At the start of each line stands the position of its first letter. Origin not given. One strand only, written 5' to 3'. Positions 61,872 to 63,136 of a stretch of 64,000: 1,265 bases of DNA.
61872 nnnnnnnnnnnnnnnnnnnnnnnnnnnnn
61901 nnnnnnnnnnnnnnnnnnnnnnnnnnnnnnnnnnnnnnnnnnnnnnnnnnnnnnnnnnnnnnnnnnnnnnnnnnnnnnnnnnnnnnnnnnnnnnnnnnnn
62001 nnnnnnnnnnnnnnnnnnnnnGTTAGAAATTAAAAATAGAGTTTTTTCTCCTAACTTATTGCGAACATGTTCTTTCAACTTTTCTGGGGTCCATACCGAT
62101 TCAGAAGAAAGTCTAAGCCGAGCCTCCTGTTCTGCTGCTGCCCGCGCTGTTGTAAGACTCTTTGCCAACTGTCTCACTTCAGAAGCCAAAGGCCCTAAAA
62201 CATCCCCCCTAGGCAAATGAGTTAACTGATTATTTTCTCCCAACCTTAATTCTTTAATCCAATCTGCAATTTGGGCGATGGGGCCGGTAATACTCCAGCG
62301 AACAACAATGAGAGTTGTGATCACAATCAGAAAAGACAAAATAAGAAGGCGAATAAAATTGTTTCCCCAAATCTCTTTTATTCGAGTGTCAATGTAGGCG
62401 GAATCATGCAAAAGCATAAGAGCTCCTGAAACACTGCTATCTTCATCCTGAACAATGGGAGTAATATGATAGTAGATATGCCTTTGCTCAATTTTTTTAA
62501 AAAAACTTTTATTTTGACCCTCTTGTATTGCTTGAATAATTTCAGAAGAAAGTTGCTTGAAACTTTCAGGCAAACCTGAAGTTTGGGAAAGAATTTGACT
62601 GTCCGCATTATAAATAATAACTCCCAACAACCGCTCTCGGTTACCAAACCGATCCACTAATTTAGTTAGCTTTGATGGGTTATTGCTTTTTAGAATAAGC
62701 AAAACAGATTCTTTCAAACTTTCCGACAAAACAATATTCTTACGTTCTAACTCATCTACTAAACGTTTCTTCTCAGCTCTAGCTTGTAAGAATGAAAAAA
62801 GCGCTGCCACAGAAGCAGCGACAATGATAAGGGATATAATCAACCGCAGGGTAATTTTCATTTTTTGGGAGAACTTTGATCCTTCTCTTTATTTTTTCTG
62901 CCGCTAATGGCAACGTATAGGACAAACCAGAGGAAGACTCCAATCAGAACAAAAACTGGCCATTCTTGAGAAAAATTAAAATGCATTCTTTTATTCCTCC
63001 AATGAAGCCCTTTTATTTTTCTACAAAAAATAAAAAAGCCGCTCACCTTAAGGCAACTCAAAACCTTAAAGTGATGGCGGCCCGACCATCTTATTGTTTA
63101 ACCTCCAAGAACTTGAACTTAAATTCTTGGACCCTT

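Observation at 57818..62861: Redundant trehalose synthesis locus with a sensor-fused OtsA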

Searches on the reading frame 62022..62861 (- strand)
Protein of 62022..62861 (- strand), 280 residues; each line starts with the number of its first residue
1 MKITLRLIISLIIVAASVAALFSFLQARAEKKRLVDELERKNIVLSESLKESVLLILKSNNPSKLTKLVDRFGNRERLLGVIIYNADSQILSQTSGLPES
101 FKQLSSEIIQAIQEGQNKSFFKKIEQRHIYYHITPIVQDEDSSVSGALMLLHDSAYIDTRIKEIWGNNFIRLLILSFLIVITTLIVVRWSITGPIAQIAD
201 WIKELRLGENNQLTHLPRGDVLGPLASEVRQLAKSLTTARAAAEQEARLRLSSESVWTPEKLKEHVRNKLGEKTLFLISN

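Call 11: search_protein_families(library=pfam, proteins=[window:62022-62861:-], max_evalue=10)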
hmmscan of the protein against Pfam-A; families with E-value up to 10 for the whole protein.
window:62022-62861:- (280 aa): 11 families
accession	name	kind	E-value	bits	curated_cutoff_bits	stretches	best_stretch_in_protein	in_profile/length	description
PF16736.11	sCache_like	-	0.0023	18.7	27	1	81-141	47-107/117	Single Cache-like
PF21563.3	Mcp40H-20_sensor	-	0.017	15.9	27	1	62-140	16-89/112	Methyl-accepting chemotaxis sensory transducer, class 40H, sensor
PF00672.30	HAMP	-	0.028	15.2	25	1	187-240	2-48/53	HAMP domain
PF02076.21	STE3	-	0.033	13.8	29.2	1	167-199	197-229/292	Pheromone A receptor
PF06151.18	Trehalose_recp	-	0.066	12.3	21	1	90-150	225-283/410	Trehalose receptor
PF11877.13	DUF3397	-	0.072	13.7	25.9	1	161-194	49-82/112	Protein of unknown function (DUF3397)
PF11740.13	KfrA_N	-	0.074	14.2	26.1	1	184-249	21-86/113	Plasmid replication region DNA-binding N-term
PF10144.15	SMP_2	-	0.081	13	28.9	1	2-97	5-105/159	Bacterial virulence factor haemolysin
PF23121.1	SPOC_AIPP2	-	0.15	12.7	28.1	1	21-61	69-113/131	AIPP2, SPOC-like domain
PF18719.7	ArlS_N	-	0.18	12.4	27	1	78-146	60-123/140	ArlS sensor domain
PF23846.1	Cache_WalK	-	0.19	12.6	27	1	78-149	14-89/92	WalK sensor protein kinase Chache domain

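Call 18: find_related_loci(query=window:62037-62861:-, collection=genome_contigs, flank=6000)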
Query window:62037-62861:- (275 aa) in genome_contigs; peptide patterns used: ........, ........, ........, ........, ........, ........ (x = any residue, [..] = any of these).
238 stretches matched a pattern; 5 encode a relative of the query (tblastn E <= 1e-3); 5 distinct loci.
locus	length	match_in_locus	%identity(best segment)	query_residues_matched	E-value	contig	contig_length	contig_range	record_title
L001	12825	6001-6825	95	1-275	3e-163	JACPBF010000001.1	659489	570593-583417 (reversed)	MAG: Elusimicrobia bacterium isolate NC_groundwater_250_Ag_S-0.2um_38_13 S5_GD2017_2_S2_scaffold_25, whole genome shotgu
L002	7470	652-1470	55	1-275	3e-97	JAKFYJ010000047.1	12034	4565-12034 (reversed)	MAG: Elusimicrobia bacterium isolate ND5_Bin_57 ND5_0004618, whole genome shotgun sequence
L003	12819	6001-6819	57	1-275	1e-79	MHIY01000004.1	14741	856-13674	MAG: Candidatus Colwellbacteria bacterium RIFCSPLOWO2_01_FULL_48_10 rifcsplowo2_01_scaffold_11379, whole genome shotgun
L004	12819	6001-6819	44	1-275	4e-70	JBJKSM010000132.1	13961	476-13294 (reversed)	MAG: Thermodesulfovibrionales bacterium isolate Bin_82 S1Ck127_1498078_flag_0_multi_8.9225_len_13961, whole genome shotg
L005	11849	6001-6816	39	1-275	3e-52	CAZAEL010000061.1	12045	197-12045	MAG TPA_asm: uncultured Elusimicrobia sp. isolate binchicken_co130_1 genome assembly, contig: NODE_4177_length_12045_cov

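Call 23: search_protein_representatives(protein=window:62037-62861:-)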
Query: 275 residues. Proteins with E-value up to 0.001 (for the whole library): 863; up to 1e-10: 393; up to 1e-30: 75. The best 150 are listed.
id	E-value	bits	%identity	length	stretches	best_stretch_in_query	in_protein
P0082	1.6e-77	277.0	42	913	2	27-273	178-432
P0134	2.1e-65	237.4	42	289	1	1-275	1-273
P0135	1.1e-63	231.8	45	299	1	1-275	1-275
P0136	7.3e-54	199.5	44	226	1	1-224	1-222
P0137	7.9e-54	199.4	42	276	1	17-270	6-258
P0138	3.1e-53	197.5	40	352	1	1-272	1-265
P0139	5.4e-51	190.1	35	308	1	1-275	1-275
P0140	5.9e-51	190.0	40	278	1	1-273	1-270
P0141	7.0e-49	183.2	35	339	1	1-273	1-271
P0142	1.3e-48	182.4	37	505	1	2-274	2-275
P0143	7.9e-48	179.8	38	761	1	1-275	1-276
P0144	8.4e-47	176.4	38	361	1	1-273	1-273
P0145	1.0e-46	176.1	39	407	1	4-274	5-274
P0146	1.6e-46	175.5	38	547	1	1-271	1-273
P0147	5.1e-44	167.3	36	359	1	3-273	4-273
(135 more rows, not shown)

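Call 28: search_protein_families(library=pfam, alignment_id=A2, max_evalue=0.001)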
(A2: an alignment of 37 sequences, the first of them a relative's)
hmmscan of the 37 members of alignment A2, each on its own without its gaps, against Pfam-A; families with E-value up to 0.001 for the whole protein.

A. member 1, P0142 (505 aa): 0 families

B. families by the number of members that match (of 37 scanned): 8 families
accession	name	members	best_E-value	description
PF00982.27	Glyco_transf_20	18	2.2e-120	Glycosyltransferase family 20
PF13692.12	Glyco_trans_1_4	3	7.7e-08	Glycosyl transferases group 1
PF00534.26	Glycos_transf_1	3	0.00022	Glycosyl transferases group 1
PF14827.12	dCache_3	1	2.6e-06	Double sensory domain of two-component sensor kinase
PF00672.30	HAMP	1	8.2e-06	HAMP domain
PF18719.7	ArlS_N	1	0.00045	ArlS sensor domain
PF17203.10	sCache_3_2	1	0.0005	Single cache domain 3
PF17152.10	CHASE8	1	0.00071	Periplasmic sensor domain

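Call 38: search_solved_structures(query=A3, max_evalue=1, show_alignments=2)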
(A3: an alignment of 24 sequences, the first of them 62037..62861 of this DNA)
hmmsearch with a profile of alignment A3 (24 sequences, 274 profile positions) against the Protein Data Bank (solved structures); distinct sequences matched with E-value up to 1: 20.
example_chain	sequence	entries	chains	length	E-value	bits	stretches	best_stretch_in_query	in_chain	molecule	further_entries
5is1_A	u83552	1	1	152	9.5e-06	28.4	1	32-149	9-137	Histidine kinase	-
4ywz_A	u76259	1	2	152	8.8e-05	25.2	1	31-149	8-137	Sensor protein kinase WalK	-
7dud_A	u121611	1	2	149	0.00014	24.5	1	32-150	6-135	Sensor protein kinase WalK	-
4u64_A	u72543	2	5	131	0.079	15.5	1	26-116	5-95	Two component histidine kinase, GGDEF domain protein/EAL domain protein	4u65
8dsr_A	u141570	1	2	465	0.082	15.5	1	58-148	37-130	Plasmepsin X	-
2hz5_A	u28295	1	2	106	0.15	14.6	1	58-116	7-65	Dynein light chain 2A, cytoplasmic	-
2y20_A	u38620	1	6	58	0.19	14.3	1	188-237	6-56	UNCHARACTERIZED PROTEIN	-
3b42_A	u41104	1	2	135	0.22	14.1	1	37-142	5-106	Methyl-accepting chemotaxis protein, putative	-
2b95_A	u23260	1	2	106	0.25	13.8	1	59-116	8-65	Dynein light chain 2A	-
4gn0_A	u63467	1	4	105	0.31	13.6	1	188-243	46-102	Hamp domain of AF1503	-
2y0t_A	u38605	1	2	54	0.31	13.5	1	188-237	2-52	AF1503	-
2y21_A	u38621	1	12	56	0.32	13.5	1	188-237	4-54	HAMP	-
2l7i_A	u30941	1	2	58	0.32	13.5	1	188-237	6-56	Uncharacterized protein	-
2e8j_A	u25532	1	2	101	0.4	13.2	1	61-116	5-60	Dynein light chain 2A, cytoplasmic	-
1y4o_A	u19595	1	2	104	0.4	13.2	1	62-117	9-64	Dynein light chain 2A, cytoplasmic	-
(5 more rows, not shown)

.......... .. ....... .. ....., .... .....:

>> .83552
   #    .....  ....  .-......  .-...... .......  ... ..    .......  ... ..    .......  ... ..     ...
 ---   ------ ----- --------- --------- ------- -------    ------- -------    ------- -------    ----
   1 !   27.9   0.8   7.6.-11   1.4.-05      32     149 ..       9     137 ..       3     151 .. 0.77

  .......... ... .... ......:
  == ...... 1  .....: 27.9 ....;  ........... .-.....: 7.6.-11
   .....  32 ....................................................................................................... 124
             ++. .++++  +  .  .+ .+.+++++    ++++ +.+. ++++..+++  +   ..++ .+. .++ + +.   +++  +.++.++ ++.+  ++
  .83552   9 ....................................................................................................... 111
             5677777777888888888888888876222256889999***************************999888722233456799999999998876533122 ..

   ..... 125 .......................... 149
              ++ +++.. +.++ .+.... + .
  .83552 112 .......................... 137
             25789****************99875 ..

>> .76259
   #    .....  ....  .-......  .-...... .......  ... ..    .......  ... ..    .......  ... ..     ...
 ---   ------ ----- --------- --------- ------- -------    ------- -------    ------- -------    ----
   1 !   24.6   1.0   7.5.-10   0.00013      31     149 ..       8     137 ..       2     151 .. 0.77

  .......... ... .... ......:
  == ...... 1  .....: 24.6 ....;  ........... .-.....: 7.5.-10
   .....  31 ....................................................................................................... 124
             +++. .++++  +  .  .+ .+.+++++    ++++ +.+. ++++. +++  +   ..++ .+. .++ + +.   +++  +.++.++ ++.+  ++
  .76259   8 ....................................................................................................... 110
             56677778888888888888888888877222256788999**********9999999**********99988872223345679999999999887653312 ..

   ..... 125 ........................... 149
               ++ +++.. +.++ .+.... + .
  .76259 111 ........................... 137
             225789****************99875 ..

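Call 67: search_protein_families(library=pfam, proteins=[L002:3733-4527:+, L002:4524-5018:+, L004:9598-11271:+, L004:11424-12713:+, L004:3480-5366:-], max_evalue=0.001)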
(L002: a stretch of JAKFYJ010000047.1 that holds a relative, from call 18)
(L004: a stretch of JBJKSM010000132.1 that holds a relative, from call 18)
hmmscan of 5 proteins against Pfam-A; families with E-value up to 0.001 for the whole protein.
L002:3733-4527:+ (264 aa): 2 families
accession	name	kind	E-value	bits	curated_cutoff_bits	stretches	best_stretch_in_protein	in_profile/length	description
PF12729.13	4HB_MCP_1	-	4.9e-08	33.2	27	1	1-170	2-176/181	Four helix bundle sensory module for signal transduction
PF05227.19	CHASE3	-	0.00036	20.9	28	1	49-168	14-136/138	CHASE3 domain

L002:4524-5018:+ (164 aa): 2 families
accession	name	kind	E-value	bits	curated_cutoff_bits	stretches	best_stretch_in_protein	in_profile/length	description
PF00990.26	GGDEF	-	1.2e-47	162.1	23.8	1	1-155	6-161/161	Diguanylate cyclase, GGDEF domain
PF22335.1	Cas10-Cmr2_palm2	-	0.00019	22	27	1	56-156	37-132/133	Cas10/Cmr2, second palm domain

L004:9598-11271:+ (557 aa): 2 families
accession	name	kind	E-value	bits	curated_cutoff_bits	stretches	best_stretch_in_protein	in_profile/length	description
PF04087.19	DUF389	-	1.6e-39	135.6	23.9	1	79-216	1-137/137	Domain of unknown function (DUF389)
PF00691.25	OmpA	-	8.9e-07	29.6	27.2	1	461-535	2-77/98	OmpA family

L004:11424-12713:+ (429 aa): 2 families
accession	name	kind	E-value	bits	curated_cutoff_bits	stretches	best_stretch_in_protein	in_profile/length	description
PF16930.11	Porin_5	-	1.6e-41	142.9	22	3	114-276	163-334/535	Putative porin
PF05538.17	Campylo_MOMP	-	0.00046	19.8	29.6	0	71-161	18-105/421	Campylobacter major outer membrane protein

L004:3480-5366:- (628 aa): 0 families

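Call 77: search_protein_families(library=pfam, alignment_id=A3, max_evalue=0.1)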
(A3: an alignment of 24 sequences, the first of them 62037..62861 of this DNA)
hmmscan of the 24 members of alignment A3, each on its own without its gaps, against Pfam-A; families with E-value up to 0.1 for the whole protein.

A. member 1, window:62037-62861:- (275 aa): 8 families
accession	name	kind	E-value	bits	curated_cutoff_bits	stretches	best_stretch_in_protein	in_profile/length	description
PF16736.11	sCache_like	-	0.0022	18.7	27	1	81-141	47-107/117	Single Cache-like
PF21563.3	Mcp40H-20_sensor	-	0.016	15.9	27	1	62-140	16-89/112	Methyl-accepting chemotaxis sensory transducer, class 40H, sensor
PF00672.30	HAMP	-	0.027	15.2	25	1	187-240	2-48/53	HAMP domain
PF02076.21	STE3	-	0.032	13.9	29.2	0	167-199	197-229/292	Pheromone A receptor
PF06151.18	Trehalose_recp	-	0.063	12.3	21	0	90-150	225-283/410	Trehalose receptor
PF11740.13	KfrA_N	-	0.069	14.3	26.1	0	184-249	21-86/113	Plasmid replication region DNA-binding N-term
PF11877.13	DUF3397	-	0.07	13.8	25.9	0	161-194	49-82/112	Protein of unknown function (DUF3397)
PF10144.15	SMP_2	-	0.077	13.1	28.9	0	2-97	5-105/159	Bacterial virulence factor haemolysin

B. families by the number of members that match (of 24 scanned): 38 families (the first 25 are shown)
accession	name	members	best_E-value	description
PF17203.10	sCache_3_2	9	1.5e-05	Single cache domain 3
PF10144.15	SMP_2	9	8.7e-05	Bacterial virulence factor haemolysin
PF00672.30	HAMP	7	0.00017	HAMP domain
PF02743.24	dCache_1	5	4.3e-05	Cache domain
PF14827.12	dCache_3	4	6e-07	Double sensory domain of two-component sensor kinase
PF23846.1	Cache_WalK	3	0.0003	WalK sensor protein kinase Chache domain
PF17152.10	CHASE8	3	0.0027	Periplasmic sensor domain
PF16448.10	LapD_MoxY_N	3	0.0076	LapD/MoxY periplasmic domain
PF16736.11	sCache_like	2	0.0022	Single Cache-like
PF13185.12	GAF_2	2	0.0082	GAF domain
PF18719.7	ArlS_N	2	0.017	ArlS sensor domain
PF09984.15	sCache_4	2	0.053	Single cache domain 4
PF12869.13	tRNA_anti-like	1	0.0072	tRNA_anti-like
PF05228.19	CHASE4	1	0.0086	CHASE4 domain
PF21563.3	Mcp40H-20_sensor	1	0.016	Methyl-accepting chemotaxis sensory transducer, class 40H, sensor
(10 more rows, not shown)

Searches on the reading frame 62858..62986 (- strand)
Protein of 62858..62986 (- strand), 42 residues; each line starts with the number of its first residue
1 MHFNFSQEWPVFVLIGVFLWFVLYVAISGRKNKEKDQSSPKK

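Call 11: search_protein_families(library=pfam, proteins=[window:62858-62986:-], max_evalue=10)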
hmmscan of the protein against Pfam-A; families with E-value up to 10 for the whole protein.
window:62858-62986:- (42 aa): 1 family
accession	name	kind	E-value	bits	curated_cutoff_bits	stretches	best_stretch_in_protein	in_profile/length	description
PF25184.1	YxzE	-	0.057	14.9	40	1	12-39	5-32/65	YxzE-like putative bacteriocin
